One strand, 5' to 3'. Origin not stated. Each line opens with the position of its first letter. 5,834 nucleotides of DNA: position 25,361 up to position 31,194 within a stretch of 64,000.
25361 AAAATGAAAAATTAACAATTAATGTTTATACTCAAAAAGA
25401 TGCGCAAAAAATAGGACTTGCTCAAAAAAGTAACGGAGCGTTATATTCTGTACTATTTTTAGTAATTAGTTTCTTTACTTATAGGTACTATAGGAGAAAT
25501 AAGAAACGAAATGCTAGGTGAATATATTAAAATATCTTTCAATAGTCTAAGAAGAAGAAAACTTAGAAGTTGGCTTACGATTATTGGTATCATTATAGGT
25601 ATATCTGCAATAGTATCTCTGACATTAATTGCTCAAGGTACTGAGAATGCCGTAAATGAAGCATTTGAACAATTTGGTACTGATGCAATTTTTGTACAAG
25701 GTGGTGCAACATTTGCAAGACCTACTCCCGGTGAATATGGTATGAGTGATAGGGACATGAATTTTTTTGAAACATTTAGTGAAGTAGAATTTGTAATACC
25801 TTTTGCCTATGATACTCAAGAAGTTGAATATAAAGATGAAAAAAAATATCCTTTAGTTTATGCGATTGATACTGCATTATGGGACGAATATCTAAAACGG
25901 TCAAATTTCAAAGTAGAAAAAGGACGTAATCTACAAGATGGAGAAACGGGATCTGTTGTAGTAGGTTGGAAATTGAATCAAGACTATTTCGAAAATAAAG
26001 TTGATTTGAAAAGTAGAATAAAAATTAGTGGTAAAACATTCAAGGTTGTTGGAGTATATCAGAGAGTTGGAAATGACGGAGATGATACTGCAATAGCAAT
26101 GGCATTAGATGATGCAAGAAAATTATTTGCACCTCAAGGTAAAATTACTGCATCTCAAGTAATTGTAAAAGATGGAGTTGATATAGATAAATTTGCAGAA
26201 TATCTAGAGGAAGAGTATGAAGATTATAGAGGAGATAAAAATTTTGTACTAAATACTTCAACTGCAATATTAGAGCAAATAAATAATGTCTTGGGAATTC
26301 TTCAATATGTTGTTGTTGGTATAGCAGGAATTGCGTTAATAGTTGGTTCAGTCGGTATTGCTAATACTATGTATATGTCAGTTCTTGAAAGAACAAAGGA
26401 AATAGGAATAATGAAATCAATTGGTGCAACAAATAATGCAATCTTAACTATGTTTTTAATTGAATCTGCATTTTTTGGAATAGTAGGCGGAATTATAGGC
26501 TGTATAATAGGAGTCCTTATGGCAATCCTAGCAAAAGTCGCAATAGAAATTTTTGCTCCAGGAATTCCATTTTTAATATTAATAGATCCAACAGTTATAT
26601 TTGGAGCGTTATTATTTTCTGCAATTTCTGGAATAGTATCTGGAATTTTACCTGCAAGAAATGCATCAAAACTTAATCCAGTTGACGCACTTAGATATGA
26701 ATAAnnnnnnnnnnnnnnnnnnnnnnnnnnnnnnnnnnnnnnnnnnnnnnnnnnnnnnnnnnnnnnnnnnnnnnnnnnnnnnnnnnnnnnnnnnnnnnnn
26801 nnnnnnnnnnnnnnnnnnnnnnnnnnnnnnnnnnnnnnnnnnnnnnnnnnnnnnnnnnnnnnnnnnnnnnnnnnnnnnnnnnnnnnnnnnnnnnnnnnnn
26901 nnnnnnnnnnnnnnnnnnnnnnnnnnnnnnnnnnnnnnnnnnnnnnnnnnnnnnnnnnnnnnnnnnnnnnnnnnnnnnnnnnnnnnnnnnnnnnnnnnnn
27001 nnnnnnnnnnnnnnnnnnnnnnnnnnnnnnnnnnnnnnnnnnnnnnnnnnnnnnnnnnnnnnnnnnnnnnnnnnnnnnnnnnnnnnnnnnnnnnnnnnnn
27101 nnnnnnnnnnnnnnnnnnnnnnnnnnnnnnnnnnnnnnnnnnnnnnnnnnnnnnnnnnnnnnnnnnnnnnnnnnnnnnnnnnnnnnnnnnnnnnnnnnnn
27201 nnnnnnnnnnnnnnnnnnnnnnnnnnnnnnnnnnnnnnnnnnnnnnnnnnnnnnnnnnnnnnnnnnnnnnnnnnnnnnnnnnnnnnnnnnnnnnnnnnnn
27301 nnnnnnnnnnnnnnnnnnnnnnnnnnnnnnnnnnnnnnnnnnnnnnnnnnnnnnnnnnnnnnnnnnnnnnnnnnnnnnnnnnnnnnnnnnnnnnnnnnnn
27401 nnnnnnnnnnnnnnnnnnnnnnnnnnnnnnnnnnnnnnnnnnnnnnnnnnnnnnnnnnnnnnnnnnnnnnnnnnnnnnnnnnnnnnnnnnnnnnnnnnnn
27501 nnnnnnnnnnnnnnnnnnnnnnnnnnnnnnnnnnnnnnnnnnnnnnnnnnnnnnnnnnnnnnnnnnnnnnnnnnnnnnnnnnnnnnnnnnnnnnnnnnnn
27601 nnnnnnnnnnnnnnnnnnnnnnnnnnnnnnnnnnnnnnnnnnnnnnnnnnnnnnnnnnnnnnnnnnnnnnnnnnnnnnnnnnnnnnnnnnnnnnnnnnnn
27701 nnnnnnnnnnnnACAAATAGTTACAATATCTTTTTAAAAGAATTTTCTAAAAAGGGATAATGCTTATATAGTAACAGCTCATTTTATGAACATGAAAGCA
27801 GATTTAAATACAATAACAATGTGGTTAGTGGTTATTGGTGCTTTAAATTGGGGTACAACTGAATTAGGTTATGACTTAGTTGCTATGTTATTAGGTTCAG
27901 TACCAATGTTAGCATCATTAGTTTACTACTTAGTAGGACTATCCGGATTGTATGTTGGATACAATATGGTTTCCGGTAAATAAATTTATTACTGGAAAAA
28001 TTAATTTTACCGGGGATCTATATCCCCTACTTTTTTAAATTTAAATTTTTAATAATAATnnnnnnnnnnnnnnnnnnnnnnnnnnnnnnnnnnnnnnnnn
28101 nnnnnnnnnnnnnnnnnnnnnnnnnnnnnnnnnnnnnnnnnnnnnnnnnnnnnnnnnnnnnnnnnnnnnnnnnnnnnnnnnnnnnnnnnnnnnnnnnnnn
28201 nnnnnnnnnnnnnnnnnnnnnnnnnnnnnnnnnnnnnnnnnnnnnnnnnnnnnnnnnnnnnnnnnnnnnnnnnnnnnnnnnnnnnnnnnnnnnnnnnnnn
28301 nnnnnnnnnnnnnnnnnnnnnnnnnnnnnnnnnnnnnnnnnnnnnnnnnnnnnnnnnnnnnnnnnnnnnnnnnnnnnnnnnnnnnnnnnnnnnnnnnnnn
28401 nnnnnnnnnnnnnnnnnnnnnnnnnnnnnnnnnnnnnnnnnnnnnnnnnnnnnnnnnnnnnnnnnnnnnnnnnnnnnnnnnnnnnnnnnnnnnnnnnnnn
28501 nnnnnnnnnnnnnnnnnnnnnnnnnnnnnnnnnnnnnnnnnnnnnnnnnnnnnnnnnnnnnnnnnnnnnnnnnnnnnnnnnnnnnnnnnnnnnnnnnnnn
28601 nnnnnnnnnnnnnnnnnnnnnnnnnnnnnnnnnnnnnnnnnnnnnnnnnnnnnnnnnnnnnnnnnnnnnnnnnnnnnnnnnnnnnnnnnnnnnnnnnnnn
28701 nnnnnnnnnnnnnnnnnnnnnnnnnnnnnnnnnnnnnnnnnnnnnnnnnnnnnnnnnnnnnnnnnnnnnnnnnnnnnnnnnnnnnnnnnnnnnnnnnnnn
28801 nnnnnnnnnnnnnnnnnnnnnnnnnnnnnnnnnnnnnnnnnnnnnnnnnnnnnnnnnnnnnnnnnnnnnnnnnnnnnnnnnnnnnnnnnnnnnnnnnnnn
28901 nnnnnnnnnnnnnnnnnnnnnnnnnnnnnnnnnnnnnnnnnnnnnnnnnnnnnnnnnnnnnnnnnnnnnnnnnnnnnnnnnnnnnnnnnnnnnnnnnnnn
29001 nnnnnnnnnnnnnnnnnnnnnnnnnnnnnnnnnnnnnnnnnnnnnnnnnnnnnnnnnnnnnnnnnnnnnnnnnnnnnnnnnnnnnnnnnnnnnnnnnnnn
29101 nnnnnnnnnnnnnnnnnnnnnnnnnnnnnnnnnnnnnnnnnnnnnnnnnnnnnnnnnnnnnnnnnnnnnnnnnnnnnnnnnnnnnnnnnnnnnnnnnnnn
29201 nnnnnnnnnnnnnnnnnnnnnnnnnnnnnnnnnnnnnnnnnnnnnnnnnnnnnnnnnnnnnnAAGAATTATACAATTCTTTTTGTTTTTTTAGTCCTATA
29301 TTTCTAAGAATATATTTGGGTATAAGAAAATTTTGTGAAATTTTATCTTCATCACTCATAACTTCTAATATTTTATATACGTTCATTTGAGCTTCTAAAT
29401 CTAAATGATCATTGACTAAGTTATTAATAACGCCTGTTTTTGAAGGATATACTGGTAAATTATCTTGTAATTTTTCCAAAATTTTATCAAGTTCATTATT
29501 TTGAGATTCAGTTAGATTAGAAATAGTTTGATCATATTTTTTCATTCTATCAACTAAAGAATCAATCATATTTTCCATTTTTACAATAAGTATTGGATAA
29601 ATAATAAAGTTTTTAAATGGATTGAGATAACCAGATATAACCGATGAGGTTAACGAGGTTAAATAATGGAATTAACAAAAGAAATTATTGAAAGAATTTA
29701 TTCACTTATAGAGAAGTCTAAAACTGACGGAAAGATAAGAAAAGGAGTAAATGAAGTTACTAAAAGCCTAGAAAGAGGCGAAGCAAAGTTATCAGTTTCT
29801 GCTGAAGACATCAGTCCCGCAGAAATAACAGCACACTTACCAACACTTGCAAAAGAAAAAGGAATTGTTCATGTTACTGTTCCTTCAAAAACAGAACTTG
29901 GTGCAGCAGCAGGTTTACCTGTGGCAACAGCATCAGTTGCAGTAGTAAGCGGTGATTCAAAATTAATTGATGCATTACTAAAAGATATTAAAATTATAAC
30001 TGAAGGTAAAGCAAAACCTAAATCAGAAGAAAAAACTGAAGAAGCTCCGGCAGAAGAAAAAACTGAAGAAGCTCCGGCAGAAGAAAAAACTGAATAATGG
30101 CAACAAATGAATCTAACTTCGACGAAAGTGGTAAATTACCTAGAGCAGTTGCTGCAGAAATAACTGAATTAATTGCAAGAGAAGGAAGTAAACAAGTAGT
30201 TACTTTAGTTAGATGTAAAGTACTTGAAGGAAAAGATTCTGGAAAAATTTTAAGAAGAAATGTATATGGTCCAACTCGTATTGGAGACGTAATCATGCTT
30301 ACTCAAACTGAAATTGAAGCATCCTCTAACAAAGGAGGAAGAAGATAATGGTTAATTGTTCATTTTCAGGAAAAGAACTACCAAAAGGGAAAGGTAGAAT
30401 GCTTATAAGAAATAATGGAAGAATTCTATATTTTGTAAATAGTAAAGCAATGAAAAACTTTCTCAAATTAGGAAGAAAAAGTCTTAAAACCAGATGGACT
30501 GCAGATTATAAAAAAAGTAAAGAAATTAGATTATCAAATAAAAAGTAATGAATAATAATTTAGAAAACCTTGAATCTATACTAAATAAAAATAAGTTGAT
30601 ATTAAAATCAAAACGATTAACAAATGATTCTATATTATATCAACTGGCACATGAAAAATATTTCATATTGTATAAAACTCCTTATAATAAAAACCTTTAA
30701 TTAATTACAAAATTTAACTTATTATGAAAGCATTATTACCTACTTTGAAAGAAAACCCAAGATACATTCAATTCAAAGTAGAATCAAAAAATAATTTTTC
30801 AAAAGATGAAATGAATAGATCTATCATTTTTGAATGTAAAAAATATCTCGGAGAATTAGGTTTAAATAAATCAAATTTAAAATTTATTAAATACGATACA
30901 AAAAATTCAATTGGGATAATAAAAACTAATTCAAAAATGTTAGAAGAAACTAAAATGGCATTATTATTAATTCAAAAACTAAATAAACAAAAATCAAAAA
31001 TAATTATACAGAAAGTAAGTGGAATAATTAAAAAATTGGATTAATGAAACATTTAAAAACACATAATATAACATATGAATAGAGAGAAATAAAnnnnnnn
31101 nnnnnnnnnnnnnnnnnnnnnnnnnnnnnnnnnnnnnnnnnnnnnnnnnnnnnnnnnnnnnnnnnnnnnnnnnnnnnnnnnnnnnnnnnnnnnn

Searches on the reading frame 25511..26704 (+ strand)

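Call 42: search_protein_families(library=pfam, proteins=[window:25511-26704:+], max_evalue=0.001)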
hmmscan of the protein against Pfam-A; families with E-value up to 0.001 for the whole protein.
window:25511-26704:+ (397 aa): 2 families
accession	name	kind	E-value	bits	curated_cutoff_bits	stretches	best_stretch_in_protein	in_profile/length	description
PF12704.14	MacB_PCD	-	1.7e-25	90.9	27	1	20-234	1-206/207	MacB-like periplasmic core domain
PF02687.27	FtsX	-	5.8e-22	78.4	25.5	1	271-390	3-120/120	FtsX-like permease C-terminal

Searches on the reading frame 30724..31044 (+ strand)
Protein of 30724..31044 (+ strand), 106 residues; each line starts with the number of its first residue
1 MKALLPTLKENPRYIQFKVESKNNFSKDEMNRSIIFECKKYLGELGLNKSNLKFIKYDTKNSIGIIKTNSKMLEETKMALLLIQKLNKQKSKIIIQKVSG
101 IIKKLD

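Call 46: search_protein_families(library=pfam, proteins=[window:30724-31044:+], max_evalue=0.001)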
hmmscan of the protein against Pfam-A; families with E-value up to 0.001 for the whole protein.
window:30724-31044:+ (106 aa): 1 family
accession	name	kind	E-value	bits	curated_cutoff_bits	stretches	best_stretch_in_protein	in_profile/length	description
PF01900.24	RNase_P_Rpp14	-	1.1e-13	51.6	23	1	13-105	1-99/104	Rpp14/Pop5 family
